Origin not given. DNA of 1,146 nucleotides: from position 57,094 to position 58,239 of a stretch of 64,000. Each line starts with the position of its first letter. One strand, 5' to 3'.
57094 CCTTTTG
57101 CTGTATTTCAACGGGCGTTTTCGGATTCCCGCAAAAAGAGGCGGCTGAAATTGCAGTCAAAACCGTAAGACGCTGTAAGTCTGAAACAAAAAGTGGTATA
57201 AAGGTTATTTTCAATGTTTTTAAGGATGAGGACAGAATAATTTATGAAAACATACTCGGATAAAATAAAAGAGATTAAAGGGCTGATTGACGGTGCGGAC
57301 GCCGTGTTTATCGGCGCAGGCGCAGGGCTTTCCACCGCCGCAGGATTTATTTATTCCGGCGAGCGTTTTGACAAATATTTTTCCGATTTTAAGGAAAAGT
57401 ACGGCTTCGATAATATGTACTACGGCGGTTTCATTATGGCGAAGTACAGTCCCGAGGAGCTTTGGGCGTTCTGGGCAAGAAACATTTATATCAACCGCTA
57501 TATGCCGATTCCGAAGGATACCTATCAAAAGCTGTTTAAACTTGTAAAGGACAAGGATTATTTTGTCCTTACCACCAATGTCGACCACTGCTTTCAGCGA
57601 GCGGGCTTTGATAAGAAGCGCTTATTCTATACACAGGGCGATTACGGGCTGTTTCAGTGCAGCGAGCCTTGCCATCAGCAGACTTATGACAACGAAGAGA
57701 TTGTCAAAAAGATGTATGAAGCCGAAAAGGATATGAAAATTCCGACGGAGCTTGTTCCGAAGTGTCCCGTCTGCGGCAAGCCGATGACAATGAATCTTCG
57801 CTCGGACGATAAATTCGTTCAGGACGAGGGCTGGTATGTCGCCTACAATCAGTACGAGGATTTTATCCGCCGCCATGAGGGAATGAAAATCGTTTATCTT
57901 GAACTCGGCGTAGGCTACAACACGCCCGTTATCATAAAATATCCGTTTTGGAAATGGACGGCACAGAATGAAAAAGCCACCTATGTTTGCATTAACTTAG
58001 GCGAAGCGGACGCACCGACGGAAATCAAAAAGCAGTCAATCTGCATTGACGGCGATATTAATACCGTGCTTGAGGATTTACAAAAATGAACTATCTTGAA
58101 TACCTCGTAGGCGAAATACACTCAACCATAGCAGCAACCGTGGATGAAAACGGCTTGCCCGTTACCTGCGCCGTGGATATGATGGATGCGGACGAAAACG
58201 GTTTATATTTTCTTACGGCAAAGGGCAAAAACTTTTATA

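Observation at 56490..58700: Macrodomain / SirTM-type sirtuin operon lacking GcvH-L and LplA2 but translationally coupled to a flavin / 2x[4Fe-4S] protein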

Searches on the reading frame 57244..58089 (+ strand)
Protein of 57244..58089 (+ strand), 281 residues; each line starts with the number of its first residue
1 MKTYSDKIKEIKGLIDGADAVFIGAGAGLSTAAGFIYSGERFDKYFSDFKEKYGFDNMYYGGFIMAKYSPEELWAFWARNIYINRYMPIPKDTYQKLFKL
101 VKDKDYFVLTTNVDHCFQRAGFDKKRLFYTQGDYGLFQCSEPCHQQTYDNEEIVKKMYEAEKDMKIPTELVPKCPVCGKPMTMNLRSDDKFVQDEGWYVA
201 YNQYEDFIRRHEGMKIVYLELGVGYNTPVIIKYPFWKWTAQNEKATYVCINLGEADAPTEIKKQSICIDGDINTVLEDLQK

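Call 3: search_protein_families(library=pfam, proteins=[window:57244-58089:+], max_evalue=0.01)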
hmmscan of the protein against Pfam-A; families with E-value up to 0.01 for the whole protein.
window:57244-58089:+ (281 aa): 1 family
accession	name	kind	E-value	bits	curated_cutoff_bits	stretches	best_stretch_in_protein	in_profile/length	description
PF02146.23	SIR2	-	0.00015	22.2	24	1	26-181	1-141/180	Sir2 family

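Call 4: search_protein_families(library=ncbifam, proteins=[window:57244-58089:+], max_evalue=0.01)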
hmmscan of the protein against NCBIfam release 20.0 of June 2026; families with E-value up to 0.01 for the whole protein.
window:57244-58089:+ (281 aa): 4 families
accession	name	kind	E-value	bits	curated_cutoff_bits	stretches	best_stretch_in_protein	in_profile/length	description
NF001753.0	PRK00481.1-3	subfamily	2.8e-07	29.8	243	1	8-181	3-159/252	NAD-dependent protein deacylase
NF001752.0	PRK00481.1-1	equivalog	4.4e-06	26.4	221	1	6-161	2-151/242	NAD-dependent protein deacylase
NF040867.1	prot_deacyl_CobB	equivalog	4.5e-05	22.8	320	1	17-179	9-152/242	NAD-dependent protein deacetylase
NF001754.0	PRK00481.1-4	equivalog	0.0017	17.5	252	1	6-150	3-139/244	NAD-dependent protein deacylase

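Call 5: search_solved_structures(query=window:57244-58089:+, max_evalue=0.01, show_alignments=2)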
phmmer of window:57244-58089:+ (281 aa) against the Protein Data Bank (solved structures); distinct sequences matched with E-value up to 0.01: 2.
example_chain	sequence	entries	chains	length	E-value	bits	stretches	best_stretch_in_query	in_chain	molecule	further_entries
5a3a_A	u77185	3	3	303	3.5e-65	223.5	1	9-269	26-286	SIR2 FAMILY PROTEIN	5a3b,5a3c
8rsn_A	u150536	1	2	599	2e-20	76.6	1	15-275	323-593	ADP-ribose 1''-phosphate phosphatase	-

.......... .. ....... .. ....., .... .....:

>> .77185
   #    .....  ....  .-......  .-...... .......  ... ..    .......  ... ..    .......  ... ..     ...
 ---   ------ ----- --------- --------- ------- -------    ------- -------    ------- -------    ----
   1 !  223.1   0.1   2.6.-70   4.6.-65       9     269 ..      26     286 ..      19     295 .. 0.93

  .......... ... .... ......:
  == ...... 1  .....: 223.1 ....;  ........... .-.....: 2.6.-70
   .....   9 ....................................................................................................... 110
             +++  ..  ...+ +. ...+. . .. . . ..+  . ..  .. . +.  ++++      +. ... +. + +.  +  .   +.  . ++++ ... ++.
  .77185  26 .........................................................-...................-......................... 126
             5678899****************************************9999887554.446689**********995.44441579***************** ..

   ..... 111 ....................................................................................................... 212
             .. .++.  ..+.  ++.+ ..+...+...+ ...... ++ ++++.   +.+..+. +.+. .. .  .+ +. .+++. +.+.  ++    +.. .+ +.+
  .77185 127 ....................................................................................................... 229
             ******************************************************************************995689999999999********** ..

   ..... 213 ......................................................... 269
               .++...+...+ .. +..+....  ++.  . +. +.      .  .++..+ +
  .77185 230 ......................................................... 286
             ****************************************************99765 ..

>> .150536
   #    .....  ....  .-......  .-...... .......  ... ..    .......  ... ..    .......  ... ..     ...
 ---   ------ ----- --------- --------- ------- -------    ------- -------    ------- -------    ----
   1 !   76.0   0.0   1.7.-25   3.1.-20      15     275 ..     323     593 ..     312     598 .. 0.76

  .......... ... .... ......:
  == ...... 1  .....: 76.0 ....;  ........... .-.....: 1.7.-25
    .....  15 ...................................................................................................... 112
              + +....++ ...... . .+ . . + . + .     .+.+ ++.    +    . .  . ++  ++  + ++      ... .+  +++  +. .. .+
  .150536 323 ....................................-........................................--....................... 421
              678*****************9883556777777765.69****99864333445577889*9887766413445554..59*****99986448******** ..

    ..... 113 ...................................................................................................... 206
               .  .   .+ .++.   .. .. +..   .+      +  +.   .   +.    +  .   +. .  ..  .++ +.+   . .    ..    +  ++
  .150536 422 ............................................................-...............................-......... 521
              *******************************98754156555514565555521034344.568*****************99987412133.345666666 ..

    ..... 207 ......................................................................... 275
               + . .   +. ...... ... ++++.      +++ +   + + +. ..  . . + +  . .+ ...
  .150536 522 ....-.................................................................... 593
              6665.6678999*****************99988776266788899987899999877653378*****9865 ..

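Call 15: find_homologous_proteins(query=window:57244-58086:+, max_evalue=1e-10)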
Query window:57244-58086:+ (281 aa): 8000 proteins with E <= 1e-10 among 8000 candidates; the best 120 are listed.
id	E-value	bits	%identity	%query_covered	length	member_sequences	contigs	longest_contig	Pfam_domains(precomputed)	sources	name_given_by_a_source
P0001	1.2e-185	634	95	100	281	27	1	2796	PF02146.24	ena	-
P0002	6.6e-183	625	93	100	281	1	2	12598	-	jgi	-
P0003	1.5e-181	620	93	100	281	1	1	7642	PF02146.24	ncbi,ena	-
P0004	4.9e-180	615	93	99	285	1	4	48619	-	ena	-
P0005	1.2e-179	614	93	99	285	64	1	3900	PF02146.24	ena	-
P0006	1.1e-177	608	91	99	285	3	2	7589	PF02146.24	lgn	-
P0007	5.9e-177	605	90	100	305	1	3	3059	-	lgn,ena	-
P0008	1.3e-176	604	90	100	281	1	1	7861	-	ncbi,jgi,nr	ncbi:MAG: Sir2 silent information regulator family NAD-dependent deacetylase [Ruminococcaceae bacter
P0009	3.3e-176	603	92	99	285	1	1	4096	-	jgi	-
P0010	2.9e-173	593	90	100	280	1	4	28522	-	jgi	-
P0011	2.2e-172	590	89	100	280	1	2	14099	PF02146.24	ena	-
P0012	1.8e-171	587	88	100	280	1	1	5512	-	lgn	-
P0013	1.6e-170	584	87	99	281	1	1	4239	-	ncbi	-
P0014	4.8e-170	583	88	100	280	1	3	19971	-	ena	-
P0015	2.1e-169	580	89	99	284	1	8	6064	-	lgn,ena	-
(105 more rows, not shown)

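Call 18: find_related_loci(query=A1, collection=genome_contigs, flank=8000)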
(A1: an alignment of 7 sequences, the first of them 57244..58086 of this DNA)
Query A1 (281 aa) in genome_contigs; peptide patterns used: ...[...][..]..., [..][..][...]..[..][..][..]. (x = any residue, [..] = any of these).
600 stretches matched a pattern (row limit reached: there are more); 567 encode a relative of the query (tblastn E <= 1e-3); the best 80 are kept; 80 distinct loci.
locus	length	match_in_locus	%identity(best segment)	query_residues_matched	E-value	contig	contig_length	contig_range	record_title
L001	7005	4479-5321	95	1-281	0e+0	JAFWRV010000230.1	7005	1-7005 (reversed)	MAG: Clostridia bacterium isolate RGIG6013 Sheep_Omasum-4__c494123, whole genome shotgun sequence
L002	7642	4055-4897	93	1-281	0e+0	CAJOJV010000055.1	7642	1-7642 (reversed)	uncultured Eubacterium sp. isolate Red_deer_4_mag_74 genome assembly, contig: scaffold_16396, whole genome shotgun seque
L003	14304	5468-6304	93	3-281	5e-179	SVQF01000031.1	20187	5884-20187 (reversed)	MAG: Oscillospiraceae bacterium isolate SIG610 NODE_1899_length_20187_cov_4.921432, whole genome shotgun sequence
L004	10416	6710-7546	92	3-281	2e-177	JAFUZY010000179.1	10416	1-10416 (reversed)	MAG: Eubacterium sp. isolate RGIG4979 Roe_deer_Rumen-5__c540562, whole genome shotgun sequence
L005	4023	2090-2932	90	1-281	0e+0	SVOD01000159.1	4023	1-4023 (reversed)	MAG: Oscillospiraceae bacterium isolate SIG556 NODE_59569_length_4023_cov_6.098834, whole genome shotgun sequence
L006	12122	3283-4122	87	1-281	1e-167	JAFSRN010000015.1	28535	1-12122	MAG: Eubacterium sp. isolate RGIG3408 Goat_Reticulum.Co__c1430147, whole genome shotgun sequence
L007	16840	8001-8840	78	1-281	3e-154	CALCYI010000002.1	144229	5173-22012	MAG TPA_asm: uncultured Clostridia bacterium isolate ERR1278104_bin.87_CONCOCT_v1.1_MAG genome assembly, contig: ERZ8423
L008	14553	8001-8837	75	1-280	3e-144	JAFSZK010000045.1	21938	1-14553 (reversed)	MAG: Eubacterium sp. isolate RGIG3613 Goat_Rumen.Co__c887670, whole genome shotgun sequence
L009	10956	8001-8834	75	1-279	5e-144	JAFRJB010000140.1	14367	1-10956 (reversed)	MAG: Clostridia bacterium isolate RGIG2515 Goat_Jejunum-4__c258141, whole genome shotgun sequence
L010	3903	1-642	96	68-281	3e-146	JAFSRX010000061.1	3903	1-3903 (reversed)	MAG: Eubacterium sp. isolate RGIG3418 Goat_Reticulum.Co__c1811326, whole genome shotgun sequence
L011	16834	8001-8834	69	1-279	8e-138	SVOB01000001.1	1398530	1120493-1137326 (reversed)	MAG: Oscillospiraceae bacterium isolate SIG554 NODE_1_length_1398530_cov_94.949735, whole genome shotgun sequence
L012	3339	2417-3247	68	2-279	3e-139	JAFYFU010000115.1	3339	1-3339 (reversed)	MAG: Ruminococcus sp. isolate RGIG7051 Sheep_Rumen.Co__c4023971, whole genome shotgun sequence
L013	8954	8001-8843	94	1-281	0e+0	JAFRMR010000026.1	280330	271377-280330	MAG: Clostridia bacterium isolate RGIG2609 Goat_Omasum-1__c770149, whole genome shotgun sequence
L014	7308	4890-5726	68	1-280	5e-133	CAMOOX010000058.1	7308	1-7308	MAG: uncultured Clostridia bacterium isolate SRR873608_bin.198_metaWRAP_v1.3_MAG genome assembly, contig: NODE_34401_len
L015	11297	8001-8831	69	2-279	9e-133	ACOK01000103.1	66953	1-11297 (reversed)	Ruminococcus flavefaciens FD-1 Contig108, whole genome shotgun sequence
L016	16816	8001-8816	70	7-279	2e-132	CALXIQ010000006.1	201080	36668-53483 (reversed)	MAG: uncultured Ruminococcus sp. isolate E13__bin35 genome assembly, contig: E13__k127_976397, whole genome shotgun sequ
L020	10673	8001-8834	66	1-279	3e-131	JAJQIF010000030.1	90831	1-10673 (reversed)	MAG: Oscillospiraceae bacterium isolate U.9_1 NODE_33_length_90831_cov_13.429387, whole genome shotgun sequence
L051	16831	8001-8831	67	2-279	9e-127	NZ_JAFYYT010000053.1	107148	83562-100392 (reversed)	MAG: Ruminococcus sp. isolate RGIG7544 Water_buffalos_Omasum-1__c604378, whole genome shotgun sequence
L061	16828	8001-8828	64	3-279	9e-126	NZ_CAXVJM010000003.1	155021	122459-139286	Collinsella aerofaciens ATCC 25986 isolate CC00587 CC00587_3_NODE_3_length_155021_cov_253.944832, whole genome shotgun s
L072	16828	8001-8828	63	3-279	2e-125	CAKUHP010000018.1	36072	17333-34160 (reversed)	MAG: uncultured Collinsella sp. isolate REFINED_METABAT215_TOP10_CONTIGS_1500_ASSEMBLY_K77_MERGED__Hadza_PheChl_Fiber-Ha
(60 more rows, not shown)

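Call 36: search_protein_families(library=padloc, proteins=[window:57244-58089:+], max_evalue=0.01)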
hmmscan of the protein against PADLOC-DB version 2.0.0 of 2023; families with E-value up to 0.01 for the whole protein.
window:57244-58089:+ (281 aa): 0 families

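Call 37: search_dna_similar(query=window:57244-58086:+, collection=plasmids, mode=protein, max_rows=15)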
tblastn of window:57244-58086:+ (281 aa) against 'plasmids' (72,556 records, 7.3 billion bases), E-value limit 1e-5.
Records with a match: 38; places in all: 54; records where one place covers at least 80% of the query: 30.
Best place of each record, by identity: 60-80% 1; <60% 37.
By first word of the organism name: Lactiplantibacillus 10; Vibrio 5; Levilactobacillus 2; Burkholderia 2; Subdoligranulum 1; Roseburia 1; Treponema 1; Enterococcus 1; Niallia 1; Mesobacillus 1; and 13 more.
By predicted mobility (MOB-suite, as given by PLSDB): non-mobilizable 21; mobilizable 13; conjugative 4.
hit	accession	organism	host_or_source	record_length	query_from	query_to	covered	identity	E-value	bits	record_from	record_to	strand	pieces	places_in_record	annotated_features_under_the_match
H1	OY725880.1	Subdoligranulum variabile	-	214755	6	279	98%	62.0%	1e-119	383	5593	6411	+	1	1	none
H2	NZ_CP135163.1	Roseburia sp. 831b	Sus scrofa domesticus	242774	5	280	98%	59.6%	4e-111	359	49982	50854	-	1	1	Sir2 silent information regulator family NAD-dependent deacetylase | protein-ADP-ribose hydrolase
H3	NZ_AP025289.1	Treponema saccharophilum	-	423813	6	279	98%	58.7%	9e-110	355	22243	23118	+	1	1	hypothetical protein | protein-ADP-ribose hydrolase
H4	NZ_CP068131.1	Enterococcus casseliflavus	-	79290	1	279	99%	47.7%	2e-85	285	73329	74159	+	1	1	Sir2 silent information regulator family NAD-dependent deacetylase | protein-ADP-ribose hydrolase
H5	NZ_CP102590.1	Niallia taxi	-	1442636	2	281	100%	44.6%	1e-63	223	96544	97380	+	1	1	none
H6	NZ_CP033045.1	Mesobacillus foraminis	cell culture,Red Sea lagoons-Mangrove ...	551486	6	279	98%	41.3%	4e-56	201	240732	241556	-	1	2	Sir2 family NAD-dependent protein deacetylase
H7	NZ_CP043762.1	Paenibacillus sp. 37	whole organism,rhizosphere of Abies ...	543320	6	279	98%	40.1%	2e-56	202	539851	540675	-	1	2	Sir2 family NAD-dependent protein deacetylase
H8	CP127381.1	Aerococcus tenax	Homo sapiens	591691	2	279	99%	38.4%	5e-60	212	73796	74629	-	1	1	deacetylase SIR2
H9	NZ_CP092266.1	Levilactobacillus brevis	Fermented vegetables,Yeshanjun pickle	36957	7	278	97%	34.8%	3e-41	158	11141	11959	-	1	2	Sir2 silent information regulator family NAD-dependent deacetylase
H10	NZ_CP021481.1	Levilactobacillus brevis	cell culture,food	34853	7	278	97%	34.4%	3e-41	158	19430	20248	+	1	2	Sir2 silent information regulator family NAD-dependent deacetylase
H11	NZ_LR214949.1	Mesomycoplasma hyorhinis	Uninoculated HEP-2 tissue culture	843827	2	280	99%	33.3%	9e-51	186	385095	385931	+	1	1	deacetylase SIR2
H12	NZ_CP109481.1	Streptomyces sp. NBC_01450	-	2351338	9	279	96%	32.5%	9e-36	142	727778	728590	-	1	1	none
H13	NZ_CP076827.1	Lactiplantibacillus plantarum 2025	milk products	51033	6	278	97%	30.3%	3e-33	135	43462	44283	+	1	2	hypothetical protein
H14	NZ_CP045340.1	Vibrio sp. THAF190c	pure culture,Surface of a polyethylene ...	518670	7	258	90%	32.7%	2e-35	141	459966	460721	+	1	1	NAD-dependent protein deacetylase of SIR2 family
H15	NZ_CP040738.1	Companilactobacillus futsaii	cell culture,futsai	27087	6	281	98%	29.6%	6e-35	140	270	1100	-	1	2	Sir2 silent information regulator family NAD-dependent deacetylase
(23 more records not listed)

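Call 38: search_dna_similar(query=window:57244-58086:+, collection=phages, mode=protein, max_rows=10)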
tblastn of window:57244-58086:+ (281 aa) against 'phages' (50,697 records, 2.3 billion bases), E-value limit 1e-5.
Records with a match: 4; places in all: 4; records where one place covers at least 80% of the query: 2.
Best place of each record, by identity: <60% 4.
By first word of the organism name: Staphylococcus 2; Bacteriophage 2.
By host as written in the record: Staphylococcus aureus 2; - 2.
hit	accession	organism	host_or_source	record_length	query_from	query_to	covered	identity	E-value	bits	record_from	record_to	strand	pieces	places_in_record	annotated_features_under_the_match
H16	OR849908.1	Staphylococcus phage SA 1298 Kay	Staphylococcus aureus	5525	11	276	95%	40.1%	2e-61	215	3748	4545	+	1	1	record has no annotation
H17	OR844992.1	Staphylococcus phage SA 1306 Kay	Staphylococcus aureus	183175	11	276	95%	40.1%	2e-61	215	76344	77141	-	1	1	record has no annotation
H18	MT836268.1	Bacteriophage sp.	human fecal samples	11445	192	281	32%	55.6%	2e-27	117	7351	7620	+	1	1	record has no annotation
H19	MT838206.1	Bacteriophage sp.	human fecal samples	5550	5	88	30%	51.1%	2e-18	90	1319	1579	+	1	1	record has no annotation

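Call 39: get_annotated_region(hit=H2, flank=5000)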
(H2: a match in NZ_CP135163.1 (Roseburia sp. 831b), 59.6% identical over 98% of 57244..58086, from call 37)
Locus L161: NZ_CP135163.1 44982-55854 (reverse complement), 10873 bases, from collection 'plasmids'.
description: Roseburia sp. 831b plasmid p_831b_unnamed1, complete sequence
organism: Roseburia sp. 831b (NCBI taxid 1261635)
taxonomy: Bacteria; Bacillota; Clostridia; Lachnospirales; Lachnospiraceae; Roseburia; Roseburia sp. 831b
host: -; source: Sus scrofa domesticus; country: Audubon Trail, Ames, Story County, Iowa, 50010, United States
typing (MOB-suite, as given by PLSDB): non-mobilizable
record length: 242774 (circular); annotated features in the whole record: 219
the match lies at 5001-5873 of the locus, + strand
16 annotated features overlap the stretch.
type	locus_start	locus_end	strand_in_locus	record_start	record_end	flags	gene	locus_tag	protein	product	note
CDS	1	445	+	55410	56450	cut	-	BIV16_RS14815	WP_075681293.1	MFS transporter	GO:0055085 - transmembrane transport [Evidence IEA]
CDS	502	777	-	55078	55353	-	-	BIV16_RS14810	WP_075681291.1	DUF2442 domain-containing protein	-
CDS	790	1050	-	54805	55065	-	-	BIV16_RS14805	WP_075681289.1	DUF4160 domain-containing protein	-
CDS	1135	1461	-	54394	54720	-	-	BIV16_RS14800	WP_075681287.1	helix-turn-helix domain-containing protein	-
CDS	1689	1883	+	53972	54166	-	acgA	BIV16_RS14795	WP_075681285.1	ACGX-repeat peptide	-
CDS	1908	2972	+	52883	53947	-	acgM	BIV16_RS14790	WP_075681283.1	radical SAM/SPASM domain protein, ACGX system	-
CDS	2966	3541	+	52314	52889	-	-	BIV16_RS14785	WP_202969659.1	nitroreductase family protein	-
CDS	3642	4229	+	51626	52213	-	-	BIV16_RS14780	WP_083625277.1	4Fe-4S binding protein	-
CDS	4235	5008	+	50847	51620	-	-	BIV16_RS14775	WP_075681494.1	protein-ADP-ribose hydrolase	-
CDS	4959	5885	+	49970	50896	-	-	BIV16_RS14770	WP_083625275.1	Sir2 silent information regulator family NAD-dependent deacetylase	-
CDS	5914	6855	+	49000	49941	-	-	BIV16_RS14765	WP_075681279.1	DUF1848 domain-containing protein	-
CDS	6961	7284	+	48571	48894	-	-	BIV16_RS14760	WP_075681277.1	type II toxin-antitoxin system Phd/YefM family antitoxin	-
CDS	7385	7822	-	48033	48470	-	-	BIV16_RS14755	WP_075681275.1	MerR family transcriptional regulator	GO:0006355 - regulation of DNA-templated transcription [Evidence IEA]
CDS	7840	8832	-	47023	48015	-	-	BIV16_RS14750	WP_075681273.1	aldo/keto reductase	-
CDS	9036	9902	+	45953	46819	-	-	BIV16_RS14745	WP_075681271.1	radical SAM protein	-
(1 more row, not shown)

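Call 40: get_annotated_region(hit=H3, flank=5000)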
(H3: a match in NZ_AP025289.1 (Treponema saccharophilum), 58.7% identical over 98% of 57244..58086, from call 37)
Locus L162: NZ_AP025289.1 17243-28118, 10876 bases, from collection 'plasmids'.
description: Treponema saccharophilum strain JCM 32279 plasmid pTS1, complete sequence
organism: Treponema saccharophilum (NCBI taxid 165)
taxonomy: Bacteria; Spirochaetota; Spirochaetia; Spirochaetales; Treponemataceae; Treponema; Treponema saccharophilum
host: -; source: -; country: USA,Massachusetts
typing (MOB-suite, as given by PLSDB): non-mobilizable
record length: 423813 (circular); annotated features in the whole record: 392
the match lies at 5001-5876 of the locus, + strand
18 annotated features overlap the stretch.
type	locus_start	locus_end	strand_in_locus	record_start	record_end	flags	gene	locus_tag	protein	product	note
CDS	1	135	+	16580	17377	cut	-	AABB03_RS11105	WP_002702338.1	DUF4846 domain-containing protein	-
CDS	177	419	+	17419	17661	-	-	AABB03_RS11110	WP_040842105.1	hypothetical protein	-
CDS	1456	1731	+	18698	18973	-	-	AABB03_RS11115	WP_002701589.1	hypothetical protein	-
CDS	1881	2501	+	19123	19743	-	-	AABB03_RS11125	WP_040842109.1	hypothetical protein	-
CDS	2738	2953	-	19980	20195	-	-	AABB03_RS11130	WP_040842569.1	hypothetical protein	-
CDS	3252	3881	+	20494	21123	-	-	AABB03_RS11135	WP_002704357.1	NAD(P)H-binding protein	-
CDS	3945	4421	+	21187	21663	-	-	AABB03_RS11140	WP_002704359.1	pyridoxamine 5'-phosphate oxidase family protein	-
CDS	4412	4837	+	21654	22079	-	-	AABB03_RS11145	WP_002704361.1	Rrf2 family transcriptional regulator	-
CDS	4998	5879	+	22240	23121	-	-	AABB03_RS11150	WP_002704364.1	hypothetical protein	-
CDS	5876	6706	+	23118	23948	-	-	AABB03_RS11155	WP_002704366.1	protein-ADP-ribose hydrolase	-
CDS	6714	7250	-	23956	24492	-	-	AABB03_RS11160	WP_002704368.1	GNAT family N-acetyltransferase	-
CDS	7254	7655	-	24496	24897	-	-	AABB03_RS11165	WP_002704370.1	ferritin family protein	-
CDS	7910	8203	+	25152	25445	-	-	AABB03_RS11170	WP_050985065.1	hypothetical protein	-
CDS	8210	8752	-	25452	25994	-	-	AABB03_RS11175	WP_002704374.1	aldo/keto reductase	-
CDS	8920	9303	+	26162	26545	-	-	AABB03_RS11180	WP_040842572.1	PBECR2 nuclease fold domain-containing protein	-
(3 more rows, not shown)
